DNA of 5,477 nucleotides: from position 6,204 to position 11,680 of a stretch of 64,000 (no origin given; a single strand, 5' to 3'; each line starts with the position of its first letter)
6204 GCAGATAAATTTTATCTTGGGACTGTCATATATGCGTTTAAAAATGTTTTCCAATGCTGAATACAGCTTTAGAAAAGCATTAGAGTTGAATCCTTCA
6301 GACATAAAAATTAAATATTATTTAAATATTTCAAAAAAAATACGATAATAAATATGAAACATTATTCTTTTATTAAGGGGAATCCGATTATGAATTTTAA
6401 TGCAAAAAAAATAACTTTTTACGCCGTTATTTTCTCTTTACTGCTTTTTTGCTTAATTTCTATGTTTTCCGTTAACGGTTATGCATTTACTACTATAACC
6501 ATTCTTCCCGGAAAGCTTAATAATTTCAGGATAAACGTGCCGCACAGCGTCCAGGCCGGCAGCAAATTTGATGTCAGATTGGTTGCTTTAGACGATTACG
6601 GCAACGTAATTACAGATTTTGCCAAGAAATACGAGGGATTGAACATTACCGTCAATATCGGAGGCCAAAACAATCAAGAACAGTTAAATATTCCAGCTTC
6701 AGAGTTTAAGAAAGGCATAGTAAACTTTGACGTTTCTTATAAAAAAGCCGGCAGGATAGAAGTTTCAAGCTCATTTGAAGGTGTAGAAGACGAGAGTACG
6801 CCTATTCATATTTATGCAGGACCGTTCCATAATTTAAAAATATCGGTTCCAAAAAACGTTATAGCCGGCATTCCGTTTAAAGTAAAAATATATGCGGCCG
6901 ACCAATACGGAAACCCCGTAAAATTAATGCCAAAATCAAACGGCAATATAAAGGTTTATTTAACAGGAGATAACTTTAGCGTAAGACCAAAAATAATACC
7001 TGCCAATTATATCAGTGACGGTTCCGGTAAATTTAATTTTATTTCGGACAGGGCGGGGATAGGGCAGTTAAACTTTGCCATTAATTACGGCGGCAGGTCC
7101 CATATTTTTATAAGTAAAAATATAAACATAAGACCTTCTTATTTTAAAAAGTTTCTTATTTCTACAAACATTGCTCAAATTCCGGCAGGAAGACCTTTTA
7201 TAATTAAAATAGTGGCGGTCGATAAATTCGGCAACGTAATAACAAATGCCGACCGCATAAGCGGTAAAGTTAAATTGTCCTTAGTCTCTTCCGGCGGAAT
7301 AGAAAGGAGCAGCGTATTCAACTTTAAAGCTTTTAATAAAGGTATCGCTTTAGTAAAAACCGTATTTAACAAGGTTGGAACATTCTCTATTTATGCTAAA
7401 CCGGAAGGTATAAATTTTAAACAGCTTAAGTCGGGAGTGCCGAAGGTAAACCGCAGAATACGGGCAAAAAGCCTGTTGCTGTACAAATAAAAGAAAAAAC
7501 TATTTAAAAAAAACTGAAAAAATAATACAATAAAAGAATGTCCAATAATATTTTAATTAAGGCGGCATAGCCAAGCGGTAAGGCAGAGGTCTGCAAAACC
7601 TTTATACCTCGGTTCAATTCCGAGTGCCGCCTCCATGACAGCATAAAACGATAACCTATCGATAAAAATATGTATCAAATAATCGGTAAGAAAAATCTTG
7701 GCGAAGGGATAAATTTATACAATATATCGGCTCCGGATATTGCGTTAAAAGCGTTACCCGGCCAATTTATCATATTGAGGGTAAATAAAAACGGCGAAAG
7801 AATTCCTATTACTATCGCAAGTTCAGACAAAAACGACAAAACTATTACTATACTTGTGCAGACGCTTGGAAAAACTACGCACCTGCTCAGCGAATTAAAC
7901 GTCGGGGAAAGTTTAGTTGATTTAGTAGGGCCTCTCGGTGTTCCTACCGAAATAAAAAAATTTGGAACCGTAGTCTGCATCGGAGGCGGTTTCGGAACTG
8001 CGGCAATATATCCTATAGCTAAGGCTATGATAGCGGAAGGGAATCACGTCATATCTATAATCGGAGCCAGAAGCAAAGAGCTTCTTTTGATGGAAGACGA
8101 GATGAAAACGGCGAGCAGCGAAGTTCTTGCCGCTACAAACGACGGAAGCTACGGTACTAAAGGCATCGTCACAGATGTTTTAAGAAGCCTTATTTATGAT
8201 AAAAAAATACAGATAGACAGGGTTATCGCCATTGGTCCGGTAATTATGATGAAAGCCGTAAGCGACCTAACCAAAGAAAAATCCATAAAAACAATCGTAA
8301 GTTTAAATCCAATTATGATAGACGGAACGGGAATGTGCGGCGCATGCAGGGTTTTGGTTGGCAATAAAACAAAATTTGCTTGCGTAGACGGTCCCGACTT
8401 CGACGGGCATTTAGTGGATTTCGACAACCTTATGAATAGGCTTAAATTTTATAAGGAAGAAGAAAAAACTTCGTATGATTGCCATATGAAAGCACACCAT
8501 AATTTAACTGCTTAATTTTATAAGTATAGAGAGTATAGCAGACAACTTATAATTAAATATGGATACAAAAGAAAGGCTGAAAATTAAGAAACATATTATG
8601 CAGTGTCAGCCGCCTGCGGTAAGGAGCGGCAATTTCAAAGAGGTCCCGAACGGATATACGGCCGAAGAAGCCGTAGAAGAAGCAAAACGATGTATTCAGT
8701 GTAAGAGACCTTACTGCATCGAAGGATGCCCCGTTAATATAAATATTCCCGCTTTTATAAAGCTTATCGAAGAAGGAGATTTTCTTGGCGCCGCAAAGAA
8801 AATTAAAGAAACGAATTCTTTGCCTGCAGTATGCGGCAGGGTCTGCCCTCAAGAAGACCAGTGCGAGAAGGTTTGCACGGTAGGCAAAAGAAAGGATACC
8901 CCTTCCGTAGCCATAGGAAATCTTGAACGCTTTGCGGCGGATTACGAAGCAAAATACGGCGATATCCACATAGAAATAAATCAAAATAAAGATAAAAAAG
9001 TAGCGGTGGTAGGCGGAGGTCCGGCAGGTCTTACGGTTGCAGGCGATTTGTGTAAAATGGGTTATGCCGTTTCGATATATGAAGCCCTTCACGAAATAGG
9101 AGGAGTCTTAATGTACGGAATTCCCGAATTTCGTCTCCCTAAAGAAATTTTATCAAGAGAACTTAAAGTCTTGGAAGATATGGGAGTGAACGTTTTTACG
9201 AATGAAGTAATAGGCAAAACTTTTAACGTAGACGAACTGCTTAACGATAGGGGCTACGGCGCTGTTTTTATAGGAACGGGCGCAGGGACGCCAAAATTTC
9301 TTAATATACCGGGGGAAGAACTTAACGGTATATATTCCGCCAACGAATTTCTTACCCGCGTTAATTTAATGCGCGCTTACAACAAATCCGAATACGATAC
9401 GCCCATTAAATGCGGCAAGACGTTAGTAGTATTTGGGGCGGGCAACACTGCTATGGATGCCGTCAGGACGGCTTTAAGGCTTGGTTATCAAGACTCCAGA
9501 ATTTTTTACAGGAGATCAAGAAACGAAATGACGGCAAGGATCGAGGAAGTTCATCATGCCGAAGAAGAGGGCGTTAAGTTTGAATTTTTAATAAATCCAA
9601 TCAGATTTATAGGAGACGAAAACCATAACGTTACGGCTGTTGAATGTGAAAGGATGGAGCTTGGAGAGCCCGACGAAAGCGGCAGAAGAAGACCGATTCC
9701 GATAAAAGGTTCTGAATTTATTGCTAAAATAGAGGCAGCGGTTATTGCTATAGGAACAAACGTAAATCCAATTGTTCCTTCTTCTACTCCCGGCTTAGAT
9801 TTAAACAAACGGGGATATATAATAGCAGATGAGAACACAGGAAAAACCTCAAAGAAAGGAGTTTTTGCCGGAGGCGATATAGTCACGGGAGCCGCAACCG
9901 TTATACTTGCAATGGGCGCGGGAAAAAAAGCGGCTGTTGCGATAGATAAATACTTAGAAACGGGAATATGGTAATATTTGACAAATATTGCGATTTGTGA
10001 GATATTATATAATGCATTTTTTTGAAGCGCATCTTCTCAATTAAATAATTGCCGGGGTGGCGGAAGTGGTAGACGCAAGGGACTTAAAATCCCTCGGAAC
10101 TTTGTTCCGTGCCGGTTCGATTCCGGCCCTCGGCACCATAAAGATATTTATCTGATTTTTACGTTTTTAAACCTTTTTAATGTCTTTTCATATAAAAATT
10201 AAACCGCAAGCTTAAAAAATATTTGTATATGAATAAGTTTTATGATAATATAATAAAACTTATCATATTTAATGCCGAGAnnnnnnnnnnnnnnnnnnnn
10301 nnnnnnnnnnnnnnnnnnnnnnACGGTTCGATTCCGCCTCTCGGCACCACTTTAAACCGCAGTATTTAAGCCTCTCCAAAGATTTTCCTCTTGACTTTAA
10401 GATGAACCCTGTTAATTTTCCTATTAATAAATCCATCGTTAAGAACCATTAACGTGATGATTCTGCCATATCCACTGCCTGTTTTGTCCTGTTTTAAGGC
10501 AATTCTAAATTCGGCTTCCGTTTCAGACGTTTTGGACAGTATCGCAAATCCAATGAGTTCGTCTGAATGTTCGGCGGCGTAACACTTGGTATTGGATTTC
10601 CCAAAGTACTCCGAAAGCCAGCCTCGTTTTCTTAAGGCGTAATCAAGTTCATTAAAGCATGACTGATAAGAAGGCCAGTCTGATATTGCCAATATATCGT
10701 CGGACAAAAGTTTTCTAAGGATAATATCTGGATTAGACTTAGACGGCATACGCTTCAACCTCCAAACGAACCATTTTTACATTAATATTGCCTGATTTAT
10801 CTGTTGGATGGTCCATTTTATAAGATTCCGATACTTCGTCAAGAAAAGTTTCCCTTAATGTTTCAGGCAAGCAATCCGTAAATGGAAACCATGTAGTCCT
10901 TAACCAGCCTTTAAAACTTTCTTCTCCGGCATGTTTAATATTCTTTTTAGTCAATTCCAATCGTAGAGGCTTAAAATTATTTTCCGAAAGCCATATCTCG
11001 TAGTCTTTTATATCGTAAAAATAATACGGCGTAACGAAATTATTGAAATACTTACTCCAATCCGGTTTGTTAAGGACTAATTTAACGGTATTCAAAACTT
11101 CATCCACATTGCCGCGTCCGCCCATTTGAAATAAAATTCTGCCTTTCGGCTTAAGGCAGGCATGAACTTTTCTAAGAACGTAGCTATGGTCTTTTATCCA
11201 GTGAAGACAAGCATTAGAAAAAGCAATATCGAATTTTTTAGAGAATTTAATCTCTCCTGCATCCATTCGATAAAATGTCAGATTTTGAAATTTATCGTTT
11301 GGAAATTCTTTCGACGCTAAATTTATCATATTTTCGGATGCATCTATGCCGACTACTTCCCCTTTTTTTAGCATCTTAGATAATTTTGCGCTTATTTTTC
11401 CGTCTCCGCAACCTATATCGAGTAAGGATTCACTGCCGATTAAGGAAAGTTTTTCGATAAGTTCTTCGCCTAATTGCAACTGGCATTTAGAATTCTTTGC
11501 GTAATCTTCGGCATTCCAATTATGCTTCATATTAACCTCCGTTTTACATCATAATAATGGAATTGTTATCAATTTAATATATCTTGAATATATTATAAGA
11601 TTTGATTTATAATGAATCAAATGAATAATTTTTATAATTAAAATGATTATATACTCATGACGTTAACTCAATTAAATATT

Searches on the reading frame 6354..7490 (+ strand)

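Call 87: search_protein_families(library=pfam, proteins=[window:6354-7490:+], max_evalue=0.00001)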
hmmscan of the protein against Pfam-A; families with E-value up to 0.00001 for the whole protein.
window:6354-7490:+ (378 aa): 1 family
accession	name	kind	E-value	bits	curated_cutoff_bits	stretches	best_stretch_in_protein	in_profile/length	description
PF20257.3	SAM_HAT_C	-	1.7e-07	31.9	25.5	0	285-304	2-23/84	SAM hydroxide adenosyltransferase C-terminal domain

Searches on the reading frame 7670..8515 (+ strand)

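Call 87: search_protein_families(library=pfam, proteins=[window:7670-8515:+], max_evalue=0.00001)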
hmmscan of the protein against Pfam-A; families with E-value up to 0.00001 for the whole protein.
window:7670-8515:+ (281 aa): 1 family
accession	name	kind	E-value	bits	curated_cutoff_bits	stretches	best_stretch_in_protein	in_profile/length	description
PF10418.14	DHODB_Fe-S_bind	-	2.2e-12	46.9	23.9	1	213-249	1-40/41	Iron-sulfur cluster binding domain of dihydroorotate dehydrogenase B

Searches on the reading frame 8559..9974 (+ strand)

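Call 87: search_protein_families(library=pfam, proteins=[window:8559-9974:+], max_evalue=0.00001)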
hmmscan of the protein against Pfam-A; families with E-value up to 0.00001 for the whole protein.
window:8559-9974:+ (471 aa): 4 families
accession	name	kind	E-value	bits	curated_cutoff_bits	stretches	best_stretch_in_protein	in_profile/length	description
PF14691.11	Fer4_20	-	8e-44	148.5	25.8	1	23-132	2-110/113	Dihydroprymidine dehydrogenase domain II, 4Fe-4S cluster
PF07992.20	Pyr_redox_2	-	5.7e-32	111.7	26.1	2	146-455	1-291/291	Pyridine nucleotide-disulphide oxidoreductase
PF00070.33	Pyr_redox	-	4.6e-07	30.7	22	0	147-181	1-35/82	Pyridine nucleotide-disulphide oxidoreductase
PF13450.12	NAD_binding_8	-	5.7e-06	27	21.9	0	150-183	1-34/68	NAD(P)-binding Rossmann-like domain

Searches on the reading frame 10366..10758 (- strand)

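Call 19: search_protein_families(library=pfam, proteins=[window:10366-10758:-], max_evalue=0.001)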
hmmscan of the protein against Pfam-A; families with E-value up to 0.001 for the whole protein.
window:10366-10758:- (130 aa): 1 family
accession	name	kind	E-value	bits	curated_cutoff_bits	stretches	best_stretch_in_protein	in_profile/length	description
PF00583.31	Acetyltransf_1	-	7e-05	23.5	20.7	1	27-121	8-99/116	Acetyltransferase (GNAT) family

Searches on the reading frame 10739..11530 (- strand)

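Call 19: search_protein_families(library=pfam, proteins=[window:10739-11530:-], max_evalue=0.001)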
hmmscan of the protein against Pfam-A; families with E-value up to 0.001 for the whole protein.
window:10739-11530:- (263 aa): 16 families
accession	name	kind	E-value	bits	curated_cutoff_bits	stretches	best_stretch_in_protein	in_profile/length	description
PF13847.12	Methyltransf_31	-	7.5e-23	81.3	27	1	34-138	5-113/145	Methyltransferase domain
PF13649.12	Methyltransf_25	-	1.1e-20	74.6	27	1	37-130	2-97/97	Methyltransferase domain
PF08241.18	Methyltransf_11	-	1.1e-20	74.4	21.2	1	37-134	1-95/95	Methyltransferase domain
PF08242.18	Methyltransf_12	-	2.1e-19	70.5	30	1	37-132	1-98/98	Methyltransferase domain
PF13489.12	Methyltransf_23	-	4e-17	62.9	27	1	23-188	11-161/164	Methyltransferase domain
PF01209.24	Ubie_methyltran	-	8.2e-11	42.1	20.1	1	33-133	48-150/233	ubiE/COQ5 methyltransferase family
PF05175.20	MTS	-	4.5e-10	39.9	23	1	24-134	23-138/170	Methyltransferase small domain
PF02390.23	Methyltransf_4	-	8.7e-07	29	24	1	36-92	5-61/173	Putative methyltransferase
PF01135.25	PCMT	-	5.9e-06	26.6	20.3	1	24-90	65-132/210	Protein-L-isoaspartate(D-aspartate) O-methyltransferase (PCMT)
PF02353.26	CMAS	-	6.6e-06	26.1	27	1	16-139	46-169/273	Mycolic acid cyclopropane synthetase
PF03848.20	TehB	-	1.3e-05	25.2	20.4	1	8-130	6-128/193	Tellurite resistance protein TehB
PF05219.18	DREV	-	4.2e-05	23.2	26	1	33-134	95-186/265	DREV methyltransferase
PF24675.1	NpmA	-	6.3e-05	22.8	60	1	18-76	9-68/214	16S rRNA (adenine(1408)-N(1))-methyltransferase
PF06325.19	PrmA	-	0.00035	20.6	22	1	25-133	155-257/296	Ribosomal protein L11 methyltransferase (PrmA)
PF13679.12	Methyltransf_32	-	0.00058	20.3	27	1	32-111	25-97/143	Methyltransferase domain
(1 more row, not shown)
